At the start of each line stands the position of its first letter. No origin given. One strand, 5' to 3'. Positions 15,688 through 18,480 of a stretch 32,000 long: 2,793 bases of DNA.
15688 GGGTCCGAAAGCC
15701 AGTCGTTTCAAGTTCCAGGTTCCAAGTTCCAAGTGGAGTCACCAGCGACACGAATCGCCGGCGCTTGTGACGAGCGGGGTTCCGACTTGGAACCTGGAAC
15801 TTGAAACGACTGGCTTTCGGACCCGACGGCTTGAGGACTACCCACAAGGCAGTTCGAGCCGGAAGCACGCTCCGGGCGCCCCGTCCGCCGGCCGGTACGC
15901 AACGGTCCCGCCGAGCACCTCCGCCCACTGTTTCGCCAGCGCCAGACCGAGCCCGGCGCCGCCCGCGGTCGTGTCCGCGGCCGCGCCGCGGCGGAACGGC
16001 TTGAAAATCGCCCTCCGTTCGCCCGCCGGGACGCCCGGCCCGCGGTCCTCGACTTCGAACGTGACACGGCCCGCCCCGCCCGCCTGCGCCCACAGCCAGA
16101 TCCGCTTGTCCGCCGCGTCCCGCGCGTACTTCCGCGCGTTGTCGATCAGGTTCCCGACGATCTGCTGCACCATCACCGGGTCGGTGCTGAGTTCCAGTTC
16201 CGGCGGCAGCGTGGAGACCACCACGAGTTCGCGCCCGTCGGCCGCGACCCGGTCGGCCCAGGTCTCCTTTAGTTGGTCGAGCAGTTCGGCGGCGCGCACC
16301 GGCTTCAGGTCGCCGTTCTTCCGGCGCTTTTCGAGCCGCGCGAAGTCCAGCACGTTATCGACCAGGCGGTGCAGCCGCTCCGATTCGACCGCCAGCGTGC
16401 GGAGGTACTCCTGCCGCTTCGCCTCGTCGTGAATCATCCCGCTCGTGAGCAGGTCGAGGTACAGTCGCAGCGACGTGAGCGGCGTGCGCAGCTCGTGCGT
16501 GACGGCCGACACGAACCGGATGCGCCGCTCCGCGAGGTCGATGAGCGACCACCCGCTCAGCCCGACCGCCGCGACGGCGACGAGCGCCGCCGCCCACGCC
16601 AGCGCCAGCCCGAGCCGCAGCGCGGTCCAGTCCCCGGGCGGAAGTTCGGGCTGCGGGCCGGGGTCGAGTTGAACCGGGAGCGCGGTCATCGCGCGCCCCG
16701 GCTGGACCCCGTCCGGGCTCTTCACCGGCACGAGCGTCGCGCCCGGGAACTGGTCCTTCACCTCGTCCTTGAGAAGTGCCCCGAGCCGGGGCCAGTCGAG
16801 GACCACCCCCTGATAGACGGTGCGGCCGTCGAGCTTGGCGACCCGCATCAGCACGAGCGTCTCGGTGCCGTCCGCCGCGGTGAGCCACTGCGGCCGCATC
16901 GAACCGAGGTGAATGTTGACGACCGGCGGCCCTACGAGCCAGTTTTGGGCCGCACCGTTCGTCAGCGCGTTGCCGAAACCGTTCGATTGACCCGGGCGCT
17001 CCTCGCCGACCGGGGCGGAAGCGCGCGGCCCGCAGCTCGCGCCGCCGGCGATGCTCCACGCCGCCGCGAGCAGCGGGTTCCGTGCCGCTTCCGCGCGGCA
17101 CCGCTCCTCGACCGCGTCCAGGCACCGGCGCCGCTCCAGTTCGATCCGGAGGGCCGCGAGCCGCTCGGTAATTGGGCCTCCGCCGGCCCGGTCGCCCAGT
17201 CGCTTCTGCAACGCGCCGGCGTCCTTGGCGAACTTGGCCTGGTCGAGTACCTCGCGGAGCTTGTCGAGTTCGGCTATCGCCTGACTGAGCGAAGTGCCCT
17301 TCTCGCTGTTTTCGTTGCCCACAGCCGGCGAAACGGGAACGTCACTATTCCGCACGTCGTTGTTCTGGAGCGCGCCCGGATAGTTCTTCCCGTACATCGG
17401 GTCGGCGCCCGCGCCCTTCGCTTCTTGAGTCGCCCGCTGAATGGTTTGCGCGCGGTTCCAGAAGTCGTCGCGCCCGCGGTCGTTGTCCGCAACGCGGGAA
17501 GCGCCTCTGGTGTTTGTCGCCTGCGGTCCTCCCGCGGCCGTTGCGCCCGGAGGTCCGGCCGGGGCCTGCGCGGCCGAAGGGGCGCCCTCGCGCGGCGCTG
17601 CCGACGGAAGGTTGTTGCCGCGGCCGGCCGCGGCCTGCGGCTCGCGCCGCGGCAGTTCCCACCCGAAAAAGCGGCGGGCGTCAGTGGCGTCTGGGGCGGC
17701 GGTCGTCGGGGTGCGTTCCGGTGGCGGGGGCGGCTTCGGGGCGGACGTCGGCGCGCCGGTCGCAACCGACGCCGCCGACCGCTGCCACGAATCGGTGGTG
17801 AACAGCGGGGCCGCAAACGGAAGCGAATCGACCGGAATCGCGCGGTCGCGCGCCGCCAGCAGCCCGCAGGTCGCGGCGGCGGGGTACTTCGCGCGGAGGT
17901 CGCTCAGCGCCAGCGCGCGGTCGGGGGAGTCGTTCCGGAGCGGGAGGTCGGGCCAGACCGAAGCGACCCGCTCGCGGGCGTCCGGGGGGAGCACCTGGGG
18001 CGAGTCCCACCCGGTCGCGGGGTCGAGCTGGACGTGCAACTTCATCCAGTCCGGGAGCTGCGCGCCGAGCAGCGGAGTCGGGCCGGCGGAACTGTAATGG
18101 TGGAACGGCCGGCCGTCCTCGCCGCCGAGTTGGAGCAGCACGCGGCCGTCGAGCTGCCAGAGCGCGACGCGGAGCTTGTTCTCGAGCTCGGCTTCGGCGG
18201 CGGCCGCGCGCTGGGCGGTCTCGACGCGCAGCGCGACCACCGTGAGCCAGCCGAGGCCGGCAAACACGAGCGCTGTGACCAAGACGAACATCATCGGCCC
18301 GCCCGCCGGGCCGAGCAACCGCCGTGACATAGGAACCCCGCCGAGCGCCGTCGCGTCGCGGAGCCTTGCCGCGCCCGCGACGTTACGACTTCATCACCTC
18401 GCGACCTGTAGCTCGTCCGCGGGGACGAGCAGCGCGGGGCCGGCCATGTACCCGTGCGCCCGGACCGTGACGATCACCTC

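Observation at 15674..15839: Empty 54-bp-stem palindrome sharing the heptamer core, pairing with part of the histidine-kinase stop codon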

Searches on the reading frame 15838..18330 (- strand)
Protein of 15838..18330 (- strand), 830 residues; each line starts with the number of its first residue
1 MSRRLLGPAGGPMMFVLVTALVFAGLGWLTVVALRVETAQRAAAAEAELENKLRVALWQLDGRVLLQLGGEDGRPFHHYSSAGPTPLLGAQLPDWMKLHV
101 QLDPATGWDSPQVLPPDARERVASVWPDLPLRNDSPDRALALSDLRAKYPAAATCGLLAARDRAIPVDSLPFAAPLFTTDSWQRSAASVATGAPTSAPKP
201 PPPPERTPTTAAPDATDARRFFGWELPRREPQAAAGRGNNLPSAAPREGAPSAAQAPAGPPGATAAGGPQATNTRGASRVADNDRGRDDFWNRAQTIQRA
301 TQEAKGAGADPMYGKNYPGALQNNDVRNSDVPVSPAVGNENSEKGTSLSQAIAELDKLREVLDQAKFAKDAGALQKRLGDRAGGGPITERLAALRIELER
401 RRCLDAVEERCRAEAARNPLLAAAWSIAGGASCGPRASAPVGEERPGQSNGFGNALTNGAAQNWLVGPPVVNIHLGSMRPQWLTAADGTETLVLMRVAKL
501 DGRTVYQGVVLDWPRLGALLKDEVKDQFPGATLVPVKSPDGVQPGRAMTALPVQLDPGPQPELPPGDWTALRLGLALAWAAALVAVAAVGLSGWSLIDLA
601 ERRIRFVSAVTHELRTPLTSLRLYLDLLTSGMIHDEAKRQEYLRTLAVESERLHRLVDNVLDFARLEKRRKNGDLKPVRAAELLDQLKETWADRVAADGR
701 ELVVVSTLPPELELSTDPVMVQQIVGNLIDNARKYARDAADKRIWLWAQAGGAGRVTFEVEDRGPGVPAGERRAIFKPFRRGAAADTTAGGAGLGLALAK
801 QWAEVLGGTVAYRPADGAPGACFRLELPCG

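Call 12: search_protein_families(library=pfam, proteins=[window:15838-18330:-], max_evalue=0.01)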
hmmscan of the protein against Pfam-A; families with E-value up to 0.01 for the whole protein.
window:15838-18330:- (830 aa): 2 families
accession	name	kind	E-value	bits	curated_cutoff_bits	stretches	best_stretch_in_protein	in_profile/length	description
PF02518.31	HATPase_c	-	4e-22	79.2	26.4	1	717-828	2-108/111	Histidine kinase-, DNA gyrase B-, and HSP90-like ATPase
PF00512.31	HisKA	-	4.1e-18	65.6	26.9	1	603-668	2-65/66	His Kinase A (phospho-acceptor) domain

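Call 62: find_homologous_proteins(query=window:15841-18330:-, max_evalue=1e-50)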
Query window:15841-18330:- (830 aa): 63 proteins with E <= 1e-50 among 8000 candidates.
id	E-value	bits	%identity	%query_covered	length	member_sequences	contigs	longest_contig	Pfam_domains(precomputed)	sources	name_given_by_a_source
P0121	0.0e+0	1850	100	100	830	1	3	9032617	PF02518.32,PF00512.32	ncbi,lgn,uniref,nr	ncbi:Sensor protein kinase WalK [Gemmata obscuriglobus]|uniref:histidine kinase n=1 Tax=Gemmata obsc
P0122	0.0e+0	1606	86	100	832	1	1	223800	PF02518.32,PF00512.32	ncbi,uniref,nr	ncbi:HAMP domain-containing histidine kinase [Gemmata sp. JC673]|uniref:histidine kinase n=1 Tax=Gem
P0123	0.0e+0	1407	79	100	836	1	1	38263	PF02518.32,PF00512.32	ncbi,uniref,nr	ncbi:ATP-binding protein [Gemmata sp. JC717]|uniref:ATP-binding protein n=1 Tax=Gemmata algarum TaxI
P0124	0.0e+0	1210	69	100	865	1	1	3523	PF02518.32,PF00512.32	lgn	-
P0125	0.0e+0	1172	67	100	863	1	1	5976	PF02518.32,PF00512.32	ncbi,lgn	ncbi:MAG TPA: HAMP domain-containing sensor histidine kinase [Gemmata sp.]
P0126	0.0e+0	1064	60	100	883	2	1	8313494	PF02518.32,PF00512.32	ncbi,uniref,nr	ncbi:HAMP domain-containing histidine kinase [Gemmata sp. G18]|uniref:histidine kinase n=1 Tax=Gemma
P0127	0.0e+0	1062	61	100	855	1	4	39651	PF02518.32,PF00512.32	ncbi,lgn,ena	-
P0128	0.0e+0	1047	61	100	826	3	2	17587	PF02518.32,PF00512.32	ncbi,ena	-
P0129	0.0e+0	1036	59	100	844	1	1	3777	PF02518.32,PF00512.32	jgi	jgi:signal transduction histidine kinase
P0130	0.0e+0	1023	71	56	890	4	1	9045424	PF02518.32,PF00512.32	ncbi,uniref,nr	ncbi:Aerobic respiration control sensor protein ArcB [Gemmata sp. SH-PL17]|uniref:sensor histidine k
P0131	0.0e+0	1012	62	100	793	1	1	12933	PF02518.32,PF00512.32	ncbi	ncbi:MAG: sensor histidine kinase [Gemmata sp.]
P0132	6.6e-293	993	60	100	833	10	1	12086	PF02518.32,PF00512.32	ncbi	-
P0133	8.5e-292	989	57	100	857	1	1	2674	PF02518.32,PF00512.32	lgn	-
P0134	7.2e-288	976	59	100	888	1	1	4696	PF02518.32,PF00512.32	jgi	jgi:signal transduction histidine kinase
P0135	2.1e-286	971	56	100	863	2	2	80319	PF02518.32,PF00512.32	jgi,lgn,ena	-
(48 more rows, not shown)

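Call 63: find_encoding_contigs(protein=P0122, flank=8000, max_places=2)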
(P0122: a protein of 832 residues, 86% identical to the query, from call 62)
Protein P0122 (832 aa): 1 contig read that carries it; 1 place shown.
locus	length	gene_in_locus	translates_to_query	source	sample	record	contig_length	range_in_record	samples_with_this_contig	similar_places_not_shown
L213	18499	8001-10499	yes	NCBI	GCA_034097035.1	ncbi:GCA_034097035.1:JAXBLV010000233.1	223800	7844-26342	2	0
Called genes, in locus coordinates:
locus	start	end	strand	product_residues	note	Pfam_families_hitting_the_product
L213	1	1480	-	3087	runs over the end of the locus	PF01839:FG-GAP (faint), PF17803:Cadherin_4, PF17892:Cadherin_5, PF17963:Big_9, PF13517:FG-GAP_3 (weak)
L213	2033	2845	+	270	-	PF06439:3keto-disac_hyd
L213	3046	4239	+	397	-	PF00092:VWA (weak)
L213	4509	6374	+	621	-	PF13600:DUF4140, PF13598:DUF4139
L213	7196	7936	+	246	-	PF00072:Response_reg, PF00486:Trans_reg_C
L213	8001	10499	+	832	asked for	PF00512:HisKA, PF02518:HATPase_c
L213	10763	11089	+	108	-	PF03819:MazG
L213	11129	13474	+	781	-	-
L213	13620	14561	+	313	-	PF00005:ABC_tran, PF13304:AAA_21 (weak)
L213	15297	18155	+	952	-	PF12146:Hydrolase_4 (faint), PF00930:DPPIV_N, PF00326:Peptidase_S9, PF01738:DLH (faint), PF00326:Peptidase_S9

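Call 64: find_encoding_contigs(protein=P0123, flank=8000, max_places=2)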
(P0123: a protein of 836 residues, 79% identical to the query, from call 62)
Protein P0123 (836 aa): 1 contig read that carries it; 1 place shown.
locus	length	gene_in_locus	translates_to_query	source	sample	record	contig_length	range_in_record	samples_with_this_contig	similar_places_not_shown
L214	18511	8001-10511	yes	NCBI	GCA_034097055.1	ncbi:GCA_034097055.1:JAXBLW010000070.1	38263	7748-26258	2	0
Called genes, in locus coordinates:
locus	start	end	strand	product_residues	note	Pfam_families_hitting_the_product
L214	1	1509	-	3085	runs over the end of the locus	PF01839:FG-GAP (faint), PF17803:Cadherin_4, PF17892:Cadherin_5, PF17963:Big_9, PF13517:FG-GAP_3 (weak)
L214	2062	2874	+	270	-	PF06439:3keto-disac_hyd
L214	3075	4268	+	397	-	PF00092:VWA (weak)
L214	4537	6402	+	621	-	PF13600:DUF4140, PF13598:DUF4139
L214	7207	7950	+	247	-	PF00072:Response_reg, PF00486:Trans_reg_C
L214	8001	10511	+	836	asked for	PF00512:HisKA, PF02518:HATPase_c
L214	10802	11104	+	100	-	PF03819:MazG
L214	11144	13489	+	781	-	-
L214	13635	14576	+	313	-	PF00005:ABC_tran, PF13304:AAA_21 (weak)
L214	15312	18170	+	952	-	PF12146:Hydrolase_4 (faint), PF00930:DPPIV_N, PF00326:Peptidase_S9, PF01738:DLH (faint), PF00326:Peptidase_S9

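Call 65: find_encoding_contigs(protein=P0126, flank=8000, max_places=2)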
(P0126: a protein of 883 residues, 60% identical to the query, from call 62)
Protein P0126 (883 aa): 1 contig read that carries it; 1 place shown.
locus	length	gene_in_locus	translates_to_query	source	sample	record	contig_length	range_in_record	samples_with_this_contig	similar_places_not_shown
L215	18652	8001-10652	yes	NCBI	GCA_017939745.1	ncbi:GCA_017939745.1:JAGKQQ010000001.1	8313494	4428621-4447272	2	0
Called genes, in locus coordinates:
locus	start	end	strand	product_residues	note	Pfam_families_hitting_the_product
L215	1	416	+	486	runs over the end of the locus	-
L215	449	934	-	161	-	-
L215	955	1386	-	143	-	PF10778:DehI (faint), PF02627:CMD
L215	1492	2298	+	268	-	PF06439:3keto-disac_hyd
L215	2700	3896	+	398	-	PF00092:VWA, PF13519:VWA_2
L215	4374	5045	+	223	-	-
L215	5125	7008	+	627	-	PF13600:DUF4140, PF13598:DUF4139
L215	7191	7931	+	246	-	PF00072:Response_reg, PF00486:Trans_reg_C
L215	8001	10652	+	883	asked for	PF00512:HisKA, PF02518:HATPase_c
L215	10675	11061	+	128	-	-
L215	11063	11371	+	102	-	-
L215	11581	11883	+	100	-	PF03819:MazG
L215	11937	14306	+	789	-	-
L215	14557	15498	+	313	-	PF00005:ABC_tran, PF13304:AAA_21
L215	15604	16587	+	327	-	PF01073:3Beta_HSD, PF01370:Epimerase, PF02719:Polysacc_synt_2, PF04321:RmlD_sub_bind, PF05368:NmrA (weak), PF07993:NAD_binding_4 (faint), PF13460:NAD_binding_10 (weak), PF16363:GDP_Man_Dehyd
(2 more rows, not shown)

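Call 76: find_encoding_contigs(protein=P0125, flank=3000, max_places=2)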
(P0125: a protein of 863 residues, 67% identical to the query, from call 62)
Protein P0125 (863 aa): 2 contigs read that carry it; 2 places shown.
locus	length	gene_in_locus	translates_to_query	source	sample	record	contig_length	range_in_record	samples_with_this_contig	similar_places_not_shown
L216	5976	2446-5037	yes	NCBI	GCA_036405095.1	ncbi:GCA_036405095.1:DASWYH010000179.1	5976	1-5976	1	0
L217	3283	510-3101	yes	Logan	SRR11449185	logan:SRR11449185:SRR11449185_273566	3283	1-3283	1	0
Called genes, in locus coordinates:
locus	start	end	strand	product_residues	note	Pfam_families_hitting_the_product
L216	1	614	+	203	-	PF13598:DUF4139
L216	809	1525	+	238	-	PF00775:Dioxygenase_C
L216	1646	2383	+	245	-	PF00072:Response_reg, PF00486:Trans_reg_C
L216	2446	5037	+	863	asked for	PF00512:HisKA, PF02518:HATPase_c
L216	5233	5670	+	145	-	PF13279:4HBT_2, PF03061:4HBT (faint)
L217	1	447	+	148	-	?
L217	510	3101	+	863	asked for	PF00512:HisKA, PF02518:HATPase_c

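Call 77: find_encoding_contigs(protein=P0124, flank=3000, max_places=2)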
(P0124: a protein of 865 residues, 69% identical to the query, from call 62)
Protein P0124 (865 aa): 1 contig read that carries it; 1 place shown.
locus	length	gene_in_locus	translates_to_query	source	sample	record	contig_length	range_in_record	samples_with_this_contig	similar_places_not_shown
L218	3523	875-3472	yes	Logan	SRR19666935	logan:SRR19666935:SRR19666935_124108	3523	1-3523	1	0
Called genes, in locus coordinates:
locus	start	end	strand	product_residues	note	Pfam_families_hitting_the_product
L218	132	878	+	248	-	PF00072:Response_reg, PF00486:Trans_reg_C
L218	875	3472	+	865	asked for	PF00512:HisKA, PF02518:HATPase_c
